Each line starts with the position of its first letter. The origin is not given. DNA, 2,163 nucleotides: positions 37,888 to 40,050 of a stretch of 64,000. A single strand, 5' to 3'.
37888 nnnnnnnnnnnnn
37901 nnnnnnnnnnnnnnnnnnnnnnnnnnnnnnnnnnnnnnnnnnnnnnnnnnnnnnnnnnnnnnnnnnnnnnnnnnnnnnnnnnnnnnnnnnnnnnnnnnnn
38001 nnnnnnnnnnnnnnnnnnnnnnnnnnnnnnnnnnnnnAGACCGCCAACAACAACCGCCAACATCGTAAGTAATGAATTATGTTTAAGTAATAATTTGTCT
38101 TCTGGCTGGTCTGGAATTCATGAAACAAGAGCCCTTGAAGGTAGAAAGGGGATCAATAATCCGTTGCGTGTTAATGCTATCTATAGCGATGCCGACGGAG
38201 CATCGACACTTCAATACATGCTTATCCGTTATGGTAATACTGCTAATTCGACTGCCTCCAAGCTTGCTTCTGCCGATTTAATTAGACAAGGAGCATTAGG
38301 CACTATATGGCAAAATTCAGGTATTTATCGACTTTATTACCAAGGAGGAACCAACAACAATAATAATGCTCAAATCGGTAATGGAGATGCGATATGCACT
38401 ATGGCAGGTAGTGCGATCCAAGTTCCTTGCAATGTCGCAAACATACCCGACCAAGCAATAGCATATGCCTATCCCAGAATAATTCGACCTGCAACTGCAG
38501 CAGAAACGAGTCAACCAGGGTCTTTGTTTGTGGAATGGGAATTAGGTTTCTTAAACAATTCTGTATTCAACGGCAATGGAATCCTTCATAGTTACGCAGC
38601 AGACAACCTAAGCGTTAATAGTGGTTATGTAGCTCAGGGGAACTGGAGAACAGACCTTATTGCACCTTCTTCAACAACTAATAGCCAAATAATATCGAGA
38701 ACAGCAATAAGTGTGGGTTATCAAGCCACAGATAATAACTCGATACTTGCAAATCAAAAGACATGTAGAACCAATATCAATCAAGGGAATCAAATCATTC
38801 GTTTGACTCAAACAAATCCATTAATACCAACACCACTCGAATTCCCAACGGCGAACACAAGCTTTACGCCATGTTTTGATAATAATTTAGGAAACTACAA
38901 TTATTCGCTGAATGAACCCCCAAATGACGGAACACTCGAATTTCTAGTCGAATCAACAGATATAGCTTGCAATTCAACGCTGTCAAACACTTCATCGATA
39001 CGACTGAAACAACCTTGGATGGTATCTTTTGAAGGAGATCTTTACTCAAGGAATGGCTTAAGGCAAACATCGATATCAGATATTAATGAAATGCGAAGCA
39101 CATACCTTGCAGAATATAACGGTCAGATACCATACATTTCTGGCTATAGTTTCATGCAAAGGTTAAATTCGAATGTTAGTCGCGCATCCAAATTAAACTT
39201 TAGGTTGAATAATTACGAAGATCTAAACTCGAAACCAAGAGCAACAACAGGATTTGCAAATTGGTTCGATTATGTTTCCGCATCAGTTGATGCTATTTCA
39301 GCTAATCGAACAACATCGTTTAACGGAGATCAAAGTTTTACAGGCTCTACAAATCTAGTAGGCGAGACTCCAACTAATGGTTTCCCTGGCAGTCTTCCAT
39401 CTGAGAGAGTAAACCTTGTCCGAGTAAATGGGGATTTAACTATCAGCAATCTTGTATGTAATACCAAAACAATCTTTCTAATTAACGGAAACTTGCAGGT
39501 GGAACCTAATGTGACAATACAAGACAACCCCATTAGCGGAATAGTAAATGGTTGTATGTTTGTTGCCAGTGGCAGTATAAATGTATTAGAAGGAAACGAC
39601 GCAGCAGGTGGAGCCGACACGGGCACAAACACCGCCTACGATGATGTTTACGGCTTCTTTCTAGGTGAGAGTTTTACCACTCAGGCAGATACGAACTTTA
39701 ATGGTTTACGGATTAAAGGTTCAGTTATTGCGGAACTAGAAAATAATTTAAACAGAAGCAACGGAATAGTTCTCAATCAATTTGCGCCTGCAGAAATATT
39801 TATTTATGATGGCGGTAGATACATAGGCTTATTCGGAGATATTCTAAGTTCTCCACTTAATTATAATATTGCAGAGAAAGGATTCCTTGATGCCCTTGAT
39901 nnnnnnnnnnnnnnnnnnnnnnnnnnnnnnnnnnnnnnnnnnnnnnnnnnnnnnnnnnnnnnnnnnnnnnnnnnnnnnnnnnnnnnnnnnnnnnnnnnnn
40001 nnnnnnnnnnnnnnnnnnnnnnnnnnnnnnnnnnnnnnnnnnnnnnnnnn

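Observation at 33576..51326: Complete type IV pilus locus split by a plus-strand insert of five exported proteins, including two ~850-aa Cys-rich paralogs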

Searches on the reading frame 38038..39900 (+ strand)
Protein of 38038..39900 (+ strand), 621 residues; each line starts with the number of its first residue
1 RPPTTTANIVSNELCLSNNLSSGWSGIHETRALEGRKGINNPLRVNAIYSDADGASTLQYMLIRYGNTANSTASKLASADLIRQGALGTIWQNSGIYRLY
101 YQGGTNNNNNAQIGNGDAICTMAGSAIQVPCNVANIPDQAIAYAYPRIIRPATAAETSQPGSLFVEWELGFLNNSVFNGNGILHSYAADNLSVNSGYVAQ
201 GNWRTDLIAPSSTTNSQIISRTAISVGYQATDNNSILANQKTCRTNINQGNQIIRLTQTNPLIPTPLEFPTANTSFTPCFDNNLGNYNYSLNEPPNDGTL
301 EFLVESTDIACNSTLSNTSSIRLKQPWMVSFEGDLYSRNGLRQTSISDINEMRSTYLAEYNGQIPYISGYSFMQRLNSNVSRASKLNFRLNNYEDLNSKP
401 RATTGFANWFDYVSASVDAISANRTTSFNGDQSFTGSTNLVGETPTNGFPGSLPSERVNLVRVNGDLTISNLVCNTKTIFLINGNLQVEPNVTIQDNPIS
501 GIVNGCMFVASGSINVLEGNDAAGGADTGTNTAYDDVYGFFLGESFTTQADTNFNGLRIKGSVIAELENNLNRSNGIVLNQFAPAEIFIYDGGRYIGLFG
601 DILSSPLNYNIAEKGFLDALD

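Call 30: search_protein_representatives(alignment_id=A3)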
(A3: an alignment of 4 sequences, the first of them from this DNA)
Query: 4 sequences, 628 profile positions. Proteins with E-value up to 0.001 (for the whole library): 416; up to 1e-10: 252; up to 1e-30: 50. The best 150 are listed.
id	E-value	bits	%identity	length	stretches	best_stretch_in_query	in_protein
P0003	0.0e+00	1018.8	-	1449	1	1-627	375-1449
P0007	2.3e-297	1004.3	-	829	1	1-627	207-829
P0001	1.9e-295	997.9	-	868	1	1-628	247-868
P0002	3.5e-287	970.6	-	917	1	1-628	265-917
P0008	2.0e-186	637.8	-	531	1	100-627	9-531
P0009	1.2e-184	631.9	-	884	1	3-626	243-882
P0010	1.2e-178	612.1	-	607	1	16-627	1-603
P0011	3.4e-120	419.0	-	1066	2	25-533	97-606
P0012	5.1e-98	345.7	-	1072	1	1-627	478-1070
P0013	4.5e-88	312.9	-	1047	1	3-626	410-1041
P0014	6.6e-83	295.8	-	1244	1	1-627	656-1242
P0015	1.3e-79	285.0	-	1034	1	26-627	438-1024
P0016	2.3e-72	261.0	-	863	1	2-627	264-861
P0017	3.6e-61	224.0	-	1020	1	10-628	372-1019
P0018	2.6e-57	211.3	-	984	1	3-626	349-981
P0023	1.3e-46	175.9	-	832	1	183-625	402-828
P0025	8.2e-46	173.3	-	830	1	3-625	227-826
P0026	4.3e-44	167.6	-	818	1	190-611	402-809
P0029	1.4e-41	159.3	-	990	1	40-624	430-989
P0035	1.6e-38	149.1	-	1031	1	33-625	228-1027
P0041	3.3e-34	134.9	-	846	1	194-627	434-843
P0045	2.4e-32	128.8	-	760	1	320-627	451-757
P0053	8.2e-31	123.7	-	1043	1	197-624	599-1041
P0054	2.1e-30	122.3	-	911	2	188-606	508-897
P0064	7.3e-28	114.0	-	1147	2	124-607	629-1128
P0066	2.1e-27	112.5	-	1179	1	39-621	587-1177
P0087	1.1e-23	100.2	-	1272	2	359-608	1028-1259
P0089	1.2e-23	100.1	-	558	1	320-623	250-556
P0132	2.0e-18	82.8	-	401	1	319-624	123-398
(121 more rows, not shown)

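Call 42: find_encoding_contigs(protein=P0012, flank=10000, max_places=1)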
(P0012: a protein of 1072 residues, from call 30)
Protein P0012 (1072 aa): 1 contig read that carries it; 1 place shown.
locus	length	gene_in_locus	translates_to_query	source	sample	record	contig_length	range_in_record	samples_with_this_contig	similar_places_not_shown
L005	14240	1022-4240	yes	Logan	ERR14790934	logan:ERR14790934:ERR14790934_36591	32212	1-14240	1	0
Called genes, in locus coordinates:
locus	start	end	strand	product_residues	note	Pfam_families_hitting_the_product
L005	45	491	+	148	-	-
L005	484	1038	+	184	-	-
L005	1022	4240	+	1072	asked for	PF17957:Big_7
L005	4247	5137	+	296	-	-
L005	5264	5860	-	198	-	-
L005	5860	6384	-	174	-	-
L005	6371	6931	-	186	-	-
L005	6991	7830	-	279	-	PF06750:A24_N_bact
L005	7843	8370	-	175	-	PF07963:N_methyl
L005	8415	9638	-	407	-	PF28597:T2SSF_N, PF00482:T2SSF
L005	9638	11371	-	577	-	PF00437:T2SSE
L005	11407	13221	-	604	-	PF05157:MshEN, PF00437:T2SSE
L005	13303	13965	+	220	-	PF13177:DNA_pol3_delta2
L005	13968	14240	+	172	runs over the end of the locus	PF04892:VanZ-LLP1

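Call 43: find_encoding_contigs(protein=P0026, flank=10000, max_places=1)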
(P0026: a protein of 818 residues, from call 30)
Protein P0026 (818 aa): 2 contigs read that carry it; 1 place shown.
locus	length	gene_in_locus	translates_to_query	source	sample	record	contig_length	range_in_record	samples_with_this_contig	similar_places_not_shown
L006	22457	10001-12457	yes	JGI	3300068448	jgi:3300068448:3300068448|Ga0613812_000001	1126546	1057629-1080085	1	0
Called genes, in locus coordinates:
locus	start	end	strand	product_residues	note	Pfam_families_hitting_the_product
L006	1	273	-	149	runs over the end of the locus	PF22811:Zn_ribbon_NrdR, PF03477:ATP-cone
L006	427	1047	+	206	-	-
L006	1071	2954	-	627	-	PF00009:GTP_EFTU, PF01926:MMR_HSR1 (weak), PF22042:EF-G_D2 (weak), PF03144:GTP_EFTU_D2 (weak), PF00679:EFG_C, PF21018:BipA_C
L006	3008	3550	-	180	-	-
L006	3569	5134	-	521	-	-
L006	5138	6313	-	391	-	PF20706:GT4-conflict (faint), PF13439:Glyco_transf_4, PF13579:Glyco_trans_4_4, PF00534:Glycos_transf_1, PF13692:Glyco_trans_1_4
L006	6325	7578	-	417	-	PF13439:Glyco_transf_4, PF00534:Glycos_transf_1, PF13692:Glyco_trans_1_4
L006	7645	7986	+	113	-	PF12844:HTH_19, PF13560:HTH_31, PF01381:HTH_3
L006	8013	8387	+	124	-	PF01245:Ribosomal_L19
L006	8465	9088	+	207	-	PF01351:RNase_HII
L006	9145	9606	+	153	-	-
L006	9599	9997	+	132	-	-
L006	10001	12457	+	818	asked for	-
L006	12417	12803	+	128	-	PF02021:UPF0102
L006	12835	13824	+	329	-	PF02557:VanY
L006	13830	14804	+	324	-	-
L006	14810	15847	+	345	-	PF02899:Phage_int_SAM_1 (faint), PF00589:Phage_integrase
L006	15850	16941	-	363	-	PF01207:Dus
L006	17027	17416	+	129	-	-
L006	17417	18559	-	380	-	PF02463:SMC_N, PF13175:AAA_15 (weak), PF13476:AAA_23 (weak), PF13304:AAA_21 (faint)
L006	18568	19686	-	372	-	PF05697:Trigger_N, PF05698:Trigger_C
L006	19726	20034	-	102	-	-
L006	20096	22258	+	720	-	PF13196:DUF4012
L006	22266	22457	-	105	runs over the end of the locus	PF00436:SSB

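Call 44: find_encoding_contigs(protein=P0015, flank=10000, max_places=1)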
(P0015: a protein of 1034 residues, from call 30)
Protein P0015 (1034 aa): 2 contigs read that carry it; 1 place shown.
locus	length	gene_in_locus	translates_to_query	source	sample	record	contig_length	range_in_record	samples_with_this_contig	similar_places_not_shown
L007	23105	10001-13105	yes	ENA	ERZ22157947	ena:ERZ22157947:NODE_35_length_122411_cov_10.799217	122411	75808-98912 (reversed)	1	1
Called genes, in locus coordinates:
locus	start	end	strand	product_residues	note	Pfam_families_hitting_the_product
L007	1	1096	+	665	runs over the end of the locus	PF03483:B3_4, PF00579:tRNA-synt_1b, PF13275:S4_2 (faint), PF22421:SYY_C-terminal (weak)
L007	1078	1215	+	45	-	-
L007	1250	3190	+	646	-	PF17191:RecG_wedge, PF01336:tRNA_anti-codon, PF00270:DEAD, PF04851:ResIII, PF13604:AAA_30 (weak), PF00271:Helicase_C, PF19833:RecG_dom3_C (weak)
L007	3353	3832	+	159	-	PF00588:SpoU_methylase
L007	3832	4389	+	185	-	PF03602:Cons_hypoth95, PF05175:MTS (weak), PF02086:MethyltransfD12 (faint)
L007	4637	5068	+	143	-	PF01029:NusB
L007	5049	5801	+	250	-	PF22935:RM44_endonuclase, PF14622:Ribonucleas_3_3, PF00636:Ribonuclease_3, PF00035:dsrm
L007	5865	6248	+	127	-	PF00886:Ribosomal_S16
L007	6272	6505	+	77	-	PF13083:KH_KhpA-B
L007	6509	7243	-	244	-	-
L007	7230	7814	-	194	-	-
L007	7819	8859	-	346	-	PF11104:PilM_2, PF06723:MreB_Mbl (faint), PF14450:FtsA, PF25216:Volactin (weak)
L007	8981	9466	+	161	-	-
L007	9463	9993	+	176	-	-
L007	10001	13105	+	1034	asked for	-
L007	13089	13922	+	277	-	-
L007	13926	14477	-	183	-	-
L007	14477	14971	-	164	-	-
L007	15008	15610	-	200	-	-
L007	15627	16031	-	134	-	PF06750:A24_N_bact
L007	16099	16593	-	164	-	PF07963:N_methyl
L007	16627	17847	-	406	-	PF28597:T2SSF_N, PF00482:T2SSF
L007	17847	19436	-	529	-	PF00437:T2SSE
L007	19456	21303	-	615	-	PF05157:MshEN, PF00437:T2SSE, PF13401:AAA_22 (weak)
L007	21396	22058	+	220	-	PF13177:DNA_pol3_delta2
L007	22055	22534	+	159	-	PF04892:VanZ-LLP1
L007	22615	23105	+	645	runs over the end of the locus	PF02518:HATPase_c, PF00204:DNA_gyraseB, PF01751:Toprim, PF00986:DNA_gyraseB_C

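Call 45: find_encoding_contigs(protein=P0041, flank=10000, max_places=1)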
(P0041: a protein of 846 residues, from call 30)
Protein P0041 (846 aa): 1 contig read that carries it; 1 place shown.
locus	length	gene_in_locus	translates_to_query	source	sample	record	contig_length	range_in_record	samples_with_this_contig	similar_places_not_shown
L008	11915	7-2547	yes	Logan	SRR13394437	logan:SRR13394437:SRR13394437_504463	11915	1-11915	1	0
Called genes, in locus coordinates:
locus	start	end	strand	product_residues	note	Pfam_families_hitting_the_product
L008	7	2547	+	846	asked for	-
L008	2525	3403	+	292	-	-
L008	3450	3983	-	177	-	-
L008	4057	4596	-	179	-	-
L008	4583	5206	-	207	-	PF07963:N_methyl (weak)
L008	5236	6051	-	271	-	PF06750:A24_N_bact, PF01478:Peptidase_A24 (weak)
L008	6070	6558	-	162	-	PF07963:N_methyl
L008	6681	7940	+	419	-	-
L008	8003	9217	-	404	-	PF28597:T2SSF_N, PF00482:T2SSF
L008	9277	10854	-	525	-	PF00437:T2SSE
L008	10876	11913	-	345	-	?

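Call 46: find_encoding_contigs(protein=P0053, flank=10000, max_places=1)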
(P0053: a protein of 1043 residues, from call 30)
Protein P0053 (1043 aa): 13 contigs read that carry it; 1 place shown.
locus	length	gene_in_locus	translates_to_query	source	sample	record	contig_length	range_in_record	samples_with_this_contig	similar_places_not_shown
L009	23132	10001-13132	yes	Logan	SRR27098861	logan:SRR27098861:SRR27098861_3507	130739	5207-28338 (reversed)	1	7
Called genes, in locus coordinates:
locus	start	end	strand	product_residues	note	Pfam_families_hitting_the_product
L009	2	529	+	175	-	PF03449:GreA_GreB_N, PF01272:GreA_GreB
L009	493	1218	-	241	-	PF01040:UbiA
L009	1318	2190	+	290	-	PF10672:Methyltrans_SAM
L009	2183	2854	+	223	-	PF00849:PseudoU_synth_2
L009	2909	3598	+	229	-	PF27226:AF_1845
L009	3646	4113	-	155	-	PF02502:LacAB_rpiB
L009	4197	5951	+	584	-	PF01807:Zn_ribbon_DnaG, PF08275:DNAG_N, PF13662:Toprim_4, PF01751:Toprim (weak), PF13155:Toprim_2, PF10410:DnaB_bind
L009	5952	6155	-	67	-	PF00468:Ribosomal_L34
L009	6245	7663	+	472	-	-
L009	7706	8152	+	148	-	PF01245:Ribosomal_L19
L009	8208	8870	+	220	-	PF01351:RNase_HII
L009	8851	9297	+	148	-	PF01458:SUFBD_core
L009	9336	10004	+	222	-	-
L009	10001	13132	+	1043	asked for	-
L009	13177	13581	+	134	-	PF13473:Cupredoxin_1 (weak)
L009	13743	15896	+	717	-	PF00009:GTP_EFTU, PF22042:EF-G_D2, PF03144:GTP_EFTU_D2, PF14492:EFG_III, PF03764:EFG_IV, PF00679:EFG_C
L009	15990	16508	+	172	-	-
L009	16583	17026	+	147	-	-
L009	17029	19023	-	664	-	PF09972:DUF2207, PF20990:DUF2207_C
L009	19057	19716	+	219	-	PF04203:Sortase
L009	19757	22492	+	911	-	PF12951:PATR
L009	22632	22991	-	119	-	PF13560:HTH_31, PF01381:HTH_3, PF12844:HTH_19 (weak)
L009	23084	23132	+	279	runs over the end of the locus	PF01509:TruB_N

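Call 63: find_encoding_contigs(protein=P0064, flank=10000, max_places=1)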
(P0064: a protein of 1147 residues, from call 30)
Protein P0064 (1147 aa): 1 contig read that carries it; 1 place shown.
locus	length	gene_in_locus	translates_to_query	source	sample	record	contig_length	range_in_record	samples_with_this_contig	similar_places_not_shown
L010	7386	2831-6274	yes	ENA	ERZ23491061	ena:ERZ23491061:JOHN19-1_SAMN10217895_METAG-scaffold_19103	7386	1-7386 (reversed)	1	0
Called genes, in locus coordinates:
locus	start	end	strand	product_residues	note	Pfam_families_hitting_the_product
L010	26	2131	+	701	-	PF00702:Hydrolase, PF13419:HAD_2 (weak)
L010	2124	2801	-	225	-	-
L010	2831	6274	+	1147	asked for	-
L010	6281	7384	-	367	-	?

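Call 64: find_encoding_contigs(protein=P0089, flank=10000, max_places=1)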
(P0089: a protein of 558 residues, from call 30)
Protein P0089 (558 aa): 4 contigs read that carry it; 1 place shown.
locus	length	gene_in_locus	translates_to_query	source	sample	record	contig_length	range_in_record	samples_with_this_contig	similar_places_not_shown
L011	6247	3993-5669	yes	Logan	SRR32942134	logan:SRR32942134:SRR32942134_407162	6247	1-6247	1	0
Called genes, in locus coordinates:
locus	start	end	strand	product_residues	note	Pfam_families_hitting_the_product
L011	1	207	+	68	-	?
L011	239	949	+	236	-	-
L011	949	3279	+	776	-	-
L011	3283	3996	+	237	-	-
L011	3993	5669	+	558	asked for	-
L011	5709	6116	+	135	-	PF13473:Cupredoxin_1 (weak)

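Call 65: find_encoding_contigs(protein=P0132, flank=10000, max_places=1)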
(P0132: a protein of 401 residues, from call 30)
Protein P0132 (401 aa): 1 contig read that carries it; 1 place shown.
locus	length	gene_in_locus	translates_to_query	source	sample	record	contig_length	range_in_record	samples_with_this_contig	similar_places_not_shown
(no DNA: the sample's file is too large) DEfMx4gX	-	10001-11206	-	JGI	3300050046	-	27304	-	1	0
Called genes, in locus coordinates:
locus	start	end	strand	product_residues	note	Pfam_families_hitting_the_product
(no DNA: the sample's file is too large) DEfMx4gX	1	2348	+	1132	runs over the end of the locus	PF00041:fn3 (weak), PF16656:Pur_ac_phosph_N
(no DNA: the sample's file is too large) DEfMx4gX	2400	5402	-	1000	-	-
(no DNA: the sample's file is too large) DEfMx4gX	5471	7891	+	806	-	PF01551:Peptidase_M23 (faint)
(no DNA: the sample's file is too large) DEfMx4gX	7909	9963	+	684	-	PF16656:Pur_ac_phosph_N (faint)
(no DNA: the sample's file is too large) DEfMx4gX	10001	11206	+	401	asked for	-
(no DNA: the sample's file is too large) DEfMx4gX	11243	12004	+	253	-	-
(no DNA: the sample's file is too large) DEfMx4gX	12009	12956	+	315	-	PF02424:ApbE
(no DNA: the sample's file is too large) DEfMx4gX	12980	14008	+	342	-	PF01933:CofD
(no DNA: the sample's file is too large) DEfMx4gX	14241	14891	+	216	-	-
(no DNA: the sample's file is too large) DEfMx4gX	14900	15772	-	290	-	PF00483:NTP_transferase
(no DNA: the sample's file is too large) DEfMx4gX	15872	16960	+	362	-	PF00483:NTP_transferase, PF22640:ManC_GMP_beta-helix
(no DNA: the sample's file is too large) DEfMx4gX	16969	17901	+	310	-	-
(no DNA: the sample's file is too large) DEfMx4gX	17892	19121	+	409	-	PF13439:Glyco_transf_4, PF00534:Glycos_transf_1, PF13692:Glyco_trans_1_4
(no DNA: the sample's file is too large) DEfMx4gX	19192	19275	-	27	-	?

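Call 68: list_cluster_members(proteins=[P0012, P0015, P0023, P0026, P0041, P0053, P0064, P0089, P0132, P0029])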
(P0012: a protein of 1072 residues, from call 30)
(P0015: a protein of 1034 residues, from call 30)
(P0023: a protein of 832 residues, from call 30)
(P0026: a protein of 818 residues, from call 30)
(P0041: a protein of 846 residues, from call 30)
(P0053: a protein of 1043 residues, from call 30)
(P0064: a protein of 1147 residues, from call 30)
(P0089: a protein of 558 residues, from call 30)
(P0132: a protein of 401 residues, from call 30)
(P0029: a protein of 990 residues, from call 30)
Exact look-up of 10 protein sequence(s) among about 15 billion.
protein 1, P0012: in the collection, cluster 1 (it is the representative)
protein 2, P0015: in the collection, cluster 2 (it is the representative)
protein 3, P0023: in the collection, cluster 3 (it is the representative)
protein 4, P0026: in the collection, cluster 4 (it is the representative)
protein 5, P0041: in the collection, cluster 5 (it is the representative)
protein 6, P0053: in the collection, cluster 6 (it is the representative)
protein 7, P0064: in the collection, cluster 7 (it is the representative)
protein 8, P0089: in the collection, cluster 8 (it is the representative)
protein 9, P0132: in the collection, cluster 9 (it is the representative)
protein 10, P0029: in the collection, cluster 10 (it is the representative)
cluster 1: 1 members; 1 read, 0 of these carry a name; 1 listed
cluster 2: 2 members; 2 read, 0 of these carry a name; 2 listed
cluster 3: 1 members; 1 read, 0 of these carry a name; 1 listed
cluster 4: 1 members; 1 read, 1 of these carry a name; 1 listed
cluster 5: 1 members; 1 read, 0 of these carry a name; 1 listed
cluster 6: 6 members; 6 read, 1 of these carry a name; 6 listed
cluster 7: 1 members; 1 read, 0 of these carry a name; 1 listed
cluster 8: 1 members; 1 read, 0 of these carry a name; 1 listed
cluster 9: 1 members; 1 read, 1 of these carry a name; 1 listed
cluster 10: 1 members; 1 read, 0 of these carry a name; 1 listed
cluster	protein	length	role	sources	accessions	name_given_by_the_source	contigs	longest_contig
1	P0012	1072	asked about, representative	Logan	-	-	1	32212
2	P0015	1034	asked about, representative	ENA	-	-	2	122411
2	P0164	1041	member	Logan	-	-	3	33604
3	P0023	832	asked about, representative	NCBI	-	-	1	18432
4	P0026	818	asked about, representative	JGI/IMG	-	hypothetical protein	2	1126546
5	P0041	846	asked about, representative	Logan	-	-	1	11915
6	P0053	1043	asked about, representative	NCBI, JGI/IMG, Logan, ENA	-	-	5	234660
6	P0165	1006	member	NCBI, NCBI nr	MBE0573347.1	hypothetical protein IH575_00385, partial [Candidatus Dojkabacteria bacterium] | hypothetical protein [Candidatus Dojkabacteria bacterium]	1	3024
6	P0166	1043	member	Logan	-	-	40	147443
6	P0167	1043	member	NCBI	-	-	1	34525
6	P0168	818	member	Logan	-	-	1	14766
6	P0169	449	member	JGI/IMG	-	-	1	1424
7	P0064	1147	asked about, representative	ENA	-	-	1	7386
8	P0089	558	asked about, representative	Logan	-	-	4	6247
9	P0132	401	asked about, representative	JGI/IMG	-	hypothetical protein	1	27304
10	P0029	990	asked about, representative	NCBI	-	-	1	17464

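Call 88: find_encoding_contigs(protein=P0023, flank=10000, max_places=1)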
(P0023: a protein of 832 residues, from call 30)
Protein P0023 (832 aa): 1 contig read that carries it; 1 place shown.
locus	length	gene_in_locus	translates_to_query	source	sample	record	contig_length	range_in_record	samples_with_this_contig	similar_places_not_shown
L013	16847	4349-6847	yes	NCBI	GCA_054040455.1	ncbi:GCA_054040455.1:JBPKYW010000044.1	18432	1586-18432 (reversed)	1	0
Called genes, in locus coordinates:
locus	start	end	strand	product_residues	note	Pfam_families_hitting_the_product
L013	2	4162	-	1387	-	?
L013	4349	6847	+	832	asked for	PF00041:fn3 (weak)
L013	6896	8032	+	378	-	PF13439:Glyco_transf_4, PF20706:GT4-conflict (weak), PF00534:Glycos_transf_1, PF13692:Glyco_trans_1_4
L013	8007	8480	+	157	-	-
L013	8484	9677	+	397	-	PF00953:Glycos_transf_4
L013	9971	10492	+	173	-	-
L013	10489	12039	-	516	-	PF03816:LytR_cpsA_psr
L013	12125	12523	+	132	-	PF03652:RuvX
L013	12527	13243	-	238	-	PF00702:Hydrolase, PF13419:HAD_2, PF13242:Hydrolase_like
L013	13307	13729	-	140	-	PF01458:SUFBD_core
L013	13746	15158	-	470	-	PF19295:SufBD_N, PF01458:SUFBD_core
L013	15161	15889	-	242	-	PF02463:SMC_N (faint), PF00005:ABC_tran, PF13304:AAA_21 (faint)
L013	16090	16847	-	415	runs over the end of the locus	-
